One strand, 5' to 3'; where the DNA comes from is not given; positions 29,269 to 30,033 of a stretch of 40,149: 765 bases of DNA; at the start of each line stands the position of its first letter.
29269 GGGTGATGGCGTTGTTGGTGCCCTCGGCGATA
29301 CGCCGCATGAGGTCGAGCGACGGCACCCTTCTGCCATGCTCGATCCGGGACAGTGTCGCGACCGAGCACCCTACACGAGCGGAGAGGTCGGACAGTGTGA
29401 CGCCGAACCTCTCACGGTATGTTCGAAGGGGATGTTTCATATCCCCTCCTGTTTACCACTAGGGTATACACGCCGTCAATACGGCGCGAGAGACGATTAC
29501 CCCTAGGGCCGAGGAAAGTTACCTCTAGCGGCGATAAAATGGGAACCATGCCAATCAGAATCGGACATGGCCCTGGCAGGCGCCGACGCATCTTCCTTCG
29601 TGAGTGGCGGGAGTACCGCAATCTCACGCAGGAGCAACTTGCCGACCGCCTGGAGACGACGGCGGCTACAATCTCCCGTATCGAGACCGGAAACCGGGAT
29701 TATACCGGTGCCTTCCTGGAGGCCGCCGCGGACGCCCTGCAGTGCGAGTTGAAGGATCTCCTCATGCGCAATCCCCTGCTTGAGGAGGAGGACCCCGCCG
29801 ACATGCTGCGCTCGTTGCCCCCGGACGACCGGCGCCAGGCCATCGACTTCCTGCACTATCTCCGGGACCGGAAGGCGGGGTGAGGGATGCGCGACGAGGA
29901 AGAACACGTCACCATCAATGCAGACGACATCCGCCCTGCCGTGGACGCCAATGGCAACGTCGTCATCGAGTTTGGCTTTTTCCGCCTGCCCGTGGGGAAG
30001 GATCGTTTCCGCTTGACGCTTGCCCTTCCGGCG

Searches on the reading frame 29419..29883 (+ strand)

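Call 82: search_protein_families(library=pfam, proteins=[window:29419-29883:+], max_evalue=0.01)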
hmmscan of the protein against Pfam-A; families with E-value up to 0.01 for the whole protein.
window:29419-29883:+ (154 aa): 6 families
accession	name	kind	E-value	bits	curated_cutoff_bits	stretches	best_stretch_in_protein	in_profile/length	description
PF13560.12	HTH_31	-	6.9e-13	49.2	27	1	59-109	5-56/64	Helix-turn-helix domain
PF01381.28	HTH_3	-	7.8e-11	42.3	23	1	60-114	1-55/55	Helix-turn-helix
PF12844.13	HTH_19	-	7.9e-07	29.3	30.2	1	59-102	3-46/64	Helix-turn-helix domain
PF13443.12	HTH_26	-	8.7e-06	26.3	22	1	64-118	6-61/63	Cro/C1-type HTH DNA-binding domain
PF13413.12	HTH_25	-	0.0011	19.2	24.6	1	60-94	2-36/62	Helix-turn-helix domain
PF04545.22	Sigma70_r4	-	0.0016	18.4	24.1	1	54-90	8-42/50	Sigma-70, region 4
